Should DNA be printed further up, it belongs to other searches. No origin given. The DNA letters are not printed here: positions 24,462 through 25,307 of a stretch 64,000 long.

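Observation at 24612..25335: XRE-like regulator plus 20-bp perfect palindrome immediately upstream of the mcrBGA promoter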

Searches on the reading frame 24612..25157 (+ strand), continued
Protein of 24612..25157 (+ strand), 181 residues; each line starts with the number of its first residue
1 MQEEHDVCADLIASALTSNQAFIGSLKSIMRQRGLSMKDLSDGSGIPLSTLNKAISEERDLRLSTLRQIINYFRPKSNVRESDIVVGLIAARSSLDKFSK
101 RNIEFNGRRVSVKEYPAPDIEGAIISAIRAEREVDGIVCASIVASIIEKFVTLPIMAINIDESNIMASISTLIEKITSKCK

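Call 37: search_protein_families(library=pfam, proteins=[L031:935-2278:-, L031:2323-3078:-, L031:3075-3893:-, L031:3880-4863:-, L031:4989-5516:+, L031:6178-7548:+, L033:1075-1593:+, L033:1958-2887:+, L033:3152-4501:+, L031:7994-8872:-], max_evalue=0.001)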
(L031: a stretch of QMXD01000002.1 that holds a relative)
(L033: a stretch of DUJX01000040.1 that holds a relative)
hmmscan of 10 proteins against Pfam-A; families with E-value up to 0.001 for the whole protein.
L031:935-2278:- (447 aa): 3 families
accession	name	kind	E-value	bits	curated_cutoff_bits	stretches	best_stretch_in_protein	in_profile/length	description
PF13458.12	Peripla_BP_6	-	7.5e-59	200.6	31.7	1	93-426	1-333/343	Periplasmic binding protein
PF01094.35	ANF_receptor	-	1.9e-38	132.8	25.4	1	115-431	4-350/353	Receptor family ligand binding region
PF13433.12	Peripla_BP_5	-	2.6e-15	56.8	27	1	94-171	1-78/363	Periplasmic binding protein domain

L031:2323-3078:- (251 aa): 3 families
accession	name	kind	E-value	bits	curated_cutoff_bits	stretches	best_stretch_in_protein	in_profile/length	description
PF00005.33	ABC_tran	-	7.8e-34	117.7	25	1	25-161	1-136/137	ABC transporter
PF13304.12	AAA_21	-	4.6e-06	27.3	27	0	38-86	2-62/304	AAA domain, putative AbiEii toxin, Type IV TA system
PF00004.35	AAA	-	7.5e-05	23.6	21.2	0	38-57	1-20/131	ATPase family associated with various cellular activities (AAA)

L031:3075-3893:- (272 aa): 1 family
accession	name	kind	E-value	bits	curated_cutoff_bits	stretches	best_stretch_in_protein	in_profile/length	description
PF00528.27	BPD_transp_1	-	1.5e-15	57.8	26.4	1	94-253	1-172/184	Binding-protein-dependent transport system inner membrane component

L031:3880-4863:- (327 aa): 2 families
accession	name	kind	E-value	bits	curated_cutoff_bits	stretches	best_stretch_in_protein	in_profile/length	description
PF13379.11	NMT1_2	-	6.7e-29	101.9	24.7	1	33-257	2-247/252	NMT1-like family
PF09084.16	NMT1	-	4.3e-17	63.2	20.5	1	49-254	3-216/216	NMT1/THI5 like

L031:4989-5516:+ (175 aa): 2 families
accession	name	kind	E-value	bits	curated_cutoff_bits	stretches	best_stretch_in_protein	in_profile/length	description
PF06506.16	PrpR_N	-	1.8e-07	31.4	29.1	1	114-172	13-71/167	Propionate catabolism activator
PF01381.28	HTH_3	-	3.8e-05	24.1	23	1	21-66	1-46/55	Helix-turn-helix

L031:6178-7548:+ (456 aa): 2 families
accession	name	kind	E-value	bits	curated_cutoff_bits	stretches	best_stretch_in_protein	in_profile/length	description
PF00384.28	Molybdopterin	-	3.1e-29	102.5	24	1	2-263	143-353/353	Molybdopterin oxidoreductase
PF01568.27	Molydop_binding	-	3.1e-17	63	26.8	1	359-443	23-109/110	Molydopterin dinucleotide binding domain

L033:1075-1593:+ (172 aa): 2 families
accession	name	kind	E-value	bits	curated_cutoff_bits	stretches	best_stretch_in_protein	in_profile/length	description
PF01381.28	HTH_3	-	8.2e-07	29.4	23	1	26-66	4-45/55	Helix-turn-helix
PF13443.12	HTH_26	-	8e-06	26.5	22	1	32-70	12-51/63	Cro/C1-type HTH DNA-binding domain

L033:1958-2887:+ (309 aa): 1 family
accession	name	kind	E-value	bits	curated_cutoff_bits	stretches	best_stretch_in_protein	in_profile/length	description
PF09890.14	DUF2117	-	8.7e-59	199.6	25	1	6-270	77-324/325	Uncharacterized protein conserved in archaea (DUF2117)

L033:3152-4501:+ (449 aa): 2 families
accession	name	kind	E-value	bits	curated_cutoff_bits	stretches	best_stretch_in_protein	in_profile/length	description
PF05552.17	MS_channel_1st_1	-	1e-19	70.6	22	3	8-54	3-49/50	Mechanosensitive ion channel, conserved TM helix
PF00924.24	MS_channel_2nd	-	5.5e-06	26.8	20.2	1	393-444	11-63/68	Mechanosensitive ion channel, beta-domain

L031:7994-8872:- (292 aa): 4 families
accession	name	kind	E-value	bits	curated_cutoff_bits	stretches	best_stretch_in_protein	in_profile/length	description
PF02629.25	CoA_binding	-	1.5e-31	109.4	22.3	1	7-99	2-97/97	CoA binding domain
PF00549.24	Ligase_CoA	-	7.6e-25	87.9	24.5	1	153-273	2-127/128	CoA-ligase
PF13607.11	Succ_CoA_lig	-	5.1e-12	46.2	27.4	1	147-282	2-131/138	Succinyl-CoA ligase like flavodoxin domain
PF13380.12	CoA_binding_2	-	2.5e-06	28.3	22.8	1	43-129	37-115/116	CoA binding domain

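Call 38: search_protein_representatives(alignment_id=A1)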
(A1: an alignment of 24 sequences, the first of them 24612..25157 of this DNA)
Query: 24 sequences, 181 profile positions. Proteins with E-value up to 0.001 (for the whole library): 174; up to 1e-10: 78; up to 1e-30: 21. The best 150 are listed.
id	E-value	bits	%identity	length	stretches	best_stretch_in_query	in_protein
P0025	5.6e-77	273.4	-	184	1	6-180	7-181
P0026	3.7e-53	195.8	-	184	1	7-177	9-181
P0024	1.4e-43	164.6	-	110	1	2-109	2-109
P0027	2.0e-41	157.6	-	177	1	9-178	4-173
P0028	4.5e-39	149.9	-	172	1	9-173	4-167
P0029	9.4e-39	148.9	-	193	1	8-179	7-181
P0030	1.3e-38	148.4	-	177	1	9-178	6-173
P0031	2.6e-38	147.5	-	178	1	9-176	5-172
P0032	1.4e-36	141.7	-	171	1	9-174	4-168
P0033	2.4e-36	141.0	-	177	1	6-164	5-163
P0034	2.9e-36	140.8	-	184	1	10-177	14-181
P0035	1.1e-35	138.9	-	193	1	7-173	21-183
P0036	1.7e-35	138.2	-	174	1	10-177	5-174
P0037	1.6e-34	135.1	-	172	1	9-177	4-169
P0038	1.6e-33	131.8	-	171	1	7-177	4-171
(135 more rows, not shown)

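Call 52: search_protein_families(library=pfam, alignment_id=A2, max_evalue=0.001)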
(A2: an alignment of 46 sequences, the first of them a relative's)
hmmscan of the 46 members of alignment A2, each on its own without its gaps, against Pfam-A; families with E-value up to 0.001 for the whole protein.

A. member 1, L031:4989-5516:+ (175 aa): 2 families
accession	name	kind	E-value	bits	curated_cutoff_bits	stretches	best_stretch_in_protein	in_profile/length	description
PF06506.16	PrpR_N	-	1.8e-07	31.4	29.1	1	114-172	13-71/167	Propionate catabolism activator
PF01381.28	HTH_3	-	3.8e-05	24.1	23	1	21-66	1-46/55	Helix-turn-helix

B. families by the number of members that match (of 46 scanned): 9 families
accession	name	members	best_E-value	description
PF01381.28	HTH_3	32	7.6e-09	Helix-turn-helix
PF13443.12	HTH_26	25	2.3e-07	Cro/C1-type HTH DNA-binding domain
PF06506.16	PrpR_N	20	8.7e-08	Propionate catabolism activator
PF13560.12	HTH_31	7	2.7e-08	Helix-turn-helix domain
PF12844.13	HTH_19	5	1.2e-05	Helix-turn-helix domain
PF21716.3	dnstrm_HI1420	5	2.2e-05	Probable addiction module antidote protein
PF20317.4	HTH_60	2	0.00013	Helix-turn-helix domain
PF20432.4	Xre-like-HTH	2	0.00025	Antitoxin Xre-like helix-turn-helix domain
PF10561.15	C2orf69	1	0.00014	C2orf69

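Call 54: find_related_loci(query=A3, collection=metagenome_contigs, flank=4000)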
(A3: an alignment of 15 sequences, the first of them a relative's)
Query A3 (175 aa) in metagenome_contigs; peptide patterns used: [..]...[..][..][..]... (x = any residue, [..] = any of these).
600 stretches matched a pattern (row limit reached: there are more); 515 encode a relative of the query (tblastn E <= 1e-3); the best 80 are kept; 80 distinct loci.
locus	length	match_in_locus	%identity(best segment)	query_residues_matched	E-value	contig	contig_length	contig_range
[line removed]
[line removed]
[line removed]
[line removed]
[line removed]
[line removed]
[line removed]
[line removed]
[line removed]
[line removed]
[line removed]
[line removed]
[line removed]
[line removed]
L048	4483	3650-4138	45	6-171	2e-40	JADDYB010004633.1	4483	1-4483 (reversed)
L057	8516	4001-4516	44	4-171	5e-40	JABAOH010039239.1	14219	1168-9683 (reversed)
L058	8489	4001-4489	45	6-171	6e-40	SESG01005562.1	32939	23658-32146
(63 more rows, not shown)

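Call 57: search_protein_families(library=pfam, proteins=[L058:2558-3784:-, L058:1746-2561:-, L058:1051-1749:-, L058:4530-5153:+, L036:4600-5832:+, L036:2984-3703:+, L057:2716-3870:-, L057:1735-2562:-, L057:4535-5152:+, L043:2715-3680:+], max_evalue=0.001)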
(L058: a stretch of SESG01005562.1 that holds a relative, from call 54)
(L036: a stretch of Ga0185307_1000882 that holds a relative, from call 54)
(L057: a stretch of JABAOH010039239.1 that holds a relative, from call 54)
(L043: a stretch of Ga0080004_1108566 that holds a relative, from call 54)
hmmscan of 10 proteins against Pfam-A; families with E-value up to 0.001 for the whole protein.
L058:2558-3784:- (408 aa): 1 family
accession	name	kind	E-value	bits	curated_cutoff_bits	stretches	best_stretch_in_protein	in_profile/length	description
PF00291.31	PALP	-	1.6e-31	110.2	35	1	94-373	28-295/295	Pyridoxal-phosphate dependent enzyme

L058:1746-2561:- (271 aa): 5 families
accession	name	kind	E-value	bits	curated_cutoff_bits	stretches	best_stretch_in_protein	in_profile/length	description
PF00005.33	ABC_tran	-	3.5e-13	50.8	25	1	45-187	6-134/137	ABC transporter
PF02463.25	SMC_N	-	1.1e-05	25.4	40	1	51-191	25-170/220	RecF/RecN/SMC N terminal domain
PF13401.12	AAA_22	-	0.00033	21.4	27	0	52-211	7-119/130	AAA domain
PF13476.12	AAA_23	-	0.00052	21.1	27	1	51-83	20-52/201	AAA domain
PF13555.12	AAA_29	-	0.00062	19.9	27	0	43-67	15-39/61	P-loop containing region of AAA domain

L058:1051-1749:- (232 aa): 1 family
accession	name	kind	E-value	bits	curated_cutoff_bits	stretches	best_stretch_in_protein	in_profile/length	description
PF02492.25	cobW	-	3.3e-11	43.5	20.7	1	3-164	2-179/180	CobW/HypB/UreG, nucleotide-binding domain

L058:4530-5153:+ (207 aa): 0 families

L036:4600-5832:+ (410 aa): 1 family
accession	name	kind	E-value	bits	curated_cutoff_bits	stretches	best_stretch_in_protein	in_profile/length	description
PF00368.23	HMG-CoA_red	-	3e-132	441.5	27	1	31-406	2-368/368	Hydroxymethylglutaryl-coenzyme A reductase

L036:2984-3703:+ (239 aa): 1 family
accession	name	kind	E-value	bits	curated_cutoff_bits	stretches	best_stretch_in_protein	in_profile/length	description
PF02424.20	ApbE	-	0.00069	19.7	25.6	0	85-191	133-255/266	ApbE family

L057:2716-3870:- (384 aa): 1 family
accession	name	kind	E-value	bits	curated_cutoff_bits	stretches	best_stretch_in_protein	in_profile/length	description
PF02445.21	NadA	-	2.4e-20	73.3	27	1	13-308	10-263/295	Quinolinate synthetase A protein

L057:1735-2562:- (275 aa): 1 family
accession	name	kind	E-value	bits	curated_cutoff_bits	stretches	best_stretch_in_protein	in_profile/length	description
PF24830.1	DUF7714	-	5.1e-50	170.6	25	1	5-268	38-279/280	Family of unknown function (DUF7714)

L057:4535-5152:+ (205 aa): 1 family
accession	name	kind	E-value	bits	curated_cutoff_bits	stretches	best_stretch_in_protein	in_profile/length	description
PF01300.24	Sua5_yciO_yrdC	-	1.7e-56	191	25.1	1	22-195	2-178/178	Telomere recombination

L043:2715-3680:+ (321 aa): 1 family
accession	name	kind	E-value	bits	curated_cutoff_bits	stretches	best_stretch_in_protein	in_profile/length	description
PF04055.27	Radical_SAM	-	8e-21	75.4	29.5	1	63-242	2-164/166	Radical SAM superfamily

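Call 64: search_solved_structures(query=A2, max_evalue=0.01, show_alignments=1)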
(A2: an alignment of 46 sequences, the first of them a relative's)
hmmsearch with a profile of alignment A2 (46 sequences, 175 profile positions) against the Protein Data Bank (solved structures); distinct sequences matched with E-value up to 0.01: 7.
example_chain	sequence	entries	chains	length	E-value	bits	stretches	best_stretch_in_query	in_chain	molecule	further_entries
3b7h_A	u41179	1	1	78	0.00011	25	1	17-69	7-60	Prophage Lp1 protein 11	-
8ezt_A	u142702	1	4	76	0.00099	21.9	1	16-70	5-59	HipB(Lp)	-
3cec_A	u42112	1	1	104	0.0028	20.4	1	1-67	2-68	Putative antidote protein of plasmid maintenance system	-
7p4a_A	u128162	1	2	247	0.0053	19.5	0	17-71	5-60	Stl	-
7zvi_A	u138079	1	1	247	0.0054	19.5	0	17-71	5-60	Orf22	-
1y9q_A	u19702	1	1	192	0.0055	19.5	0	14-70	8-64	transcriptional regulator, HTH_3 family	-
2b5a_A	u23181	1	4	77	0.009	18.8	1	13-70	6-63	C.BclI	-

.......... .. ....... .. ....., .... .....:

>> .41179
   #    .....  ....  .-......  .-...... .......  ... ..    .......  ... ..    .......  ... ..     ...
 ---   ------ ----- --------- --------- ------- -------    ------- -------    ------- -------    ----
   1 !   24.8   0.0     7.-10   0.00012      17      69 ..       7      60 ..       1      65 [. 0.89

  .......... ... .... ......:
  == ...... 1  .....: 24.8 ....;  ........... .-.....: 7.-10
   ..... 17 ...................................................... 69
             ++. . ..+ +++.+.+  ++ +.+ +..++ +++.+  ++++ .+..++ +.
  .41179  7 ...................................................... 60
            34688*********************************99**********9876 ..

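Call 80: search_protein_families(library=ncbifam, proteins=[L031:3880-4863:-], max_evalue=0.00001)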
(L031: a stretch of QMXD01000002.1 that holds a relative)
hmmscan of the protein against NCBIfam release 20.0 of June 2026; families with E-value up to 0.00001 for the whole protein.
L031:3880-4863:- (327 aa): 4 families
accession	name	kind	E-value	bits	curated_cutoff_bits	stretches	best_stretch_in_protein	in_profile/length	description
TIGR01728.1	SsuA_fam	subfamily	2.5e-47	161.5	163.5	1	39-269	1-238/290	aliphatic sulfonate ABC transporter substrate-binding protein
NF040735.1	SBP_SaoX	equivalog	2.9e-31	108.8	300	1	39-266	5-237/330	ABC transporter substrate-binding subunit SaoX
NF008588.0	PRK11553.1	subfamily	5.1e-09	35.5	299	1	36-271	26-264/319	aliphatic sulfonate ABC transporter substrate-binding protein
TIGR01729.1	taurine_ABC_bnd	equivalog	5e-07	29.4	304.25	1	82-253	42-219/300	taurine ABC transporter substrate-binding protein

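Call 81: find_encoding_contigs(protein=P0001, flank=1500, max_places=4)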
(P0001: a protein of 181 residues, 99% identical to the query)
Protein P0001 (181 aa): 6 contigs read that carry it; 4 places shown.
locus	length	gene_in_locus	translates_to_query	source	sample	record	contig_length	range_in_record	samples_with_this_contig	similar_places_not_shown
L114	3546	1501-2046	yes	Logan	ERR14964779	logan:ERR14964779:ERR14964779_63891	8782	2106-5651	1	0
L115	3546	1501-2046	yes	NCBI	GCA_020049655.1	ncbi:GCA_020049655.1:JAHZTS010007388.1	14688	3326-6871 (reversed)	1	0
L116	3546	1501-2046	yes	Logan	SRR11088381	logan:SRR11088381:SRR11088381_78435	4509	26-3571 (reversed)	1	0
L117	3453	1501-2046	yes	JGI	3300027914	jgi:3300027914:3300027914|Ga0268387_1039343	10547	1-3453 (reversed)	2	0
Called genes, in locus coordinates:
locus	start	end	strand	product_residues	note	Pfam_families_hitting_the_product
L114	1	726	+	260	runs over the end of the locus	PF00528:BPD_transp_1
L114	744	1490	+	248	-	PF00005:ABC_tran, PF13304:AAA_21 (faint)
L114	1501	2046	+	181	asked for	PF01381:HTH_3 (weak), PF13443:HTH_26 (weak)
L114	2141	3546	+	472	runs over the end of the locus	PF02783:MCR_beta_N, PF02241:MCR_beta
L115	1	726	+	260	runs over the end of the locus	PF00528:BPD_transp_1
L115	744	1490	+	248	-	PF00005:ABC_tran, PF13304:AAA_21 (faint)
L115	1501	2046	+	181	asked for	PF01381:HTH_3 (weak), PF13443:HTH_26 (weak)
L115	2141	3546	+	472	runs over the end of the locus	PF02783:MCR_beta_N, PF02241:MCR_beta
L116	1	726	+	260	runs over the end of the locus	PF00528:BPD_transp_1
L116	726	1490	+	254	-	PF00005:ABC_tran, PF13304:AAA_21 (faint)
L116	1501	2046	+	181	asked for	PF01381:HTH_3 (weak), PF13443:HTH_26 (weak)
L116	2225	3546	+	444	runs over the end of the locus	PF02783:MCR_beta_N, PF02241:MCR_beta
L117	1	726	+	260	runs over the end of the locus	PF00528:BPD_transp_1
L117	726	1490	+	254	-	PF00005:ABC_tran, PF13304:AAA_21 (faint)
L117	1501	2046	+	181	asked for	PF01381:HTH_3 (weak), PF13443:HTH_26 (weak)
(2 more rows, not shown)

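Call 82: find_encoding_contigs(protein=window:24612-25157:+, flank=1500, max_places=4)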
Protein window:24612-25157:+ (181 aa): 4 contigs read that carry it; 2 places shown.
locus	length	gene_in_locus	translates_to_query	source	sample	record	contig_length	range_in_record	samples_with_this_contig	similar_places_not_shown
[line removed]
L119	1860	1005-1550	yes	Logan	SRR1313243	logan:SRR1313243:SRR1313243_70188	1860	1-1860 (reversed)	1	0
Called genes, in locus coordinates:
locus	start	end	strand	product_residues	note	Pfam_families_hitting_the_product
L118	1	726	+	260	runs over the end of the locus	PF00528:BPD_transp_1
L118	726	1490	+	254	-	PF00005:ABC_tran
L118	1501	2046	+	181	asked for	PF01381:HTH_3 (weak), PF13443:HTH_26 (weak)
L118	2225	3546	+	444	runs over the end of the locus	PF02783:MCR_beta_N, PF02241:MCR_beta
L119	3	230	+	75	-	?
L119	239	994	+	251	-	PF00005:ABC_tran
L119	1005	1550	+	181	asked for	PF01381:HTH_3 (weak), PF13443:HTH_26 (weak)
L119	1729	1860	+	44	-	?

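Call 84: find_encoding_contigs(protein=P0005, flank=1500, max_places=2)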
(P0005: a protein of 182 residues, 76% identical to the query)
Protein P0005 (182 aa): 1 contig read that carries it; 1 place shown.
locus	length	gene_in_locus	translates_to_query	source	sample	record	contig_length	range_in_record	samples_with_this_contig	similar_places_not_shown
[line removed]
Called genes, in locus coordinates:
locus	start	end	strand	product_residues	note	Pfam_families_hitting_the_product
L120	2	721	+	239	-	?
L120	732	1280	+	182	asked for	PF01381:HTH_3 (weak)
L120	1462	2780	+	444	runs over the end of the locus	PF02783:MCR_beta_N, PF02241:MCR_beta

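Call 85: find_encoding_contigs(protein=P0008, flank=1500, max_places=2)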
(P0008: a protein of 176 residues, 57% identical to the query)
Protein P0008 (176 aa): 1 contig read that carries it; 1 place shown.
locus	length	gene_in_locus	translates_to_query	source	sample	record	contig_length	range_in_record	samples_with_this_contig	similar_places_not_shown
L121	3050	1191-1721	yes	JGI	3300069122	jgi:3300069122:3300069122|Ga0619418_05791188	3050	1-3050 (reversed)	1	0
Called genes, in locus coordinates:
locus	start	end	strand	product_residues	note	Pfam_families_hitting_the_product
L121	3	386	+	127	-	?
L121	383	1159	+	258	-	PF00005:ABC_tran, PF13304:AAA_21 (faint)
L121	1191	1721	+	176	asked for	-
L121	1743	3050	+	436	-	?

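Call 86: find_encoding_contigs(protein=P0012, flank=1500, max_places=2)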
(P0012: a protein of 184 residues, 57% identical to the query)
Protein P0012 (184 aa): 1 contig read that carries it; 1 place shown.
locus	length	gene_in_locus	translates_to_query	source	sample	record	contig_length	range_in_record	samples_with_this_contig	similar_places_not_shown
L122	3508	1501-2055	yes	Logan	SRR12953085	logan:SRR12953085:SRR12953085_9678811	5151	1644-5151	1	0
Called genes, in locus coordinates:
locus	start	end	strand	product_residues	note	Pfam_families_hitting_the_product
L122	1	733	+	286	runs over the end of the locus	PF00528:BPD_transp_1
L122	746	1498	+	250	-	PF00005:ABC_tran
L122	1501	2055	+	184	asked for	-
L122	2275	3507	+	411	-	?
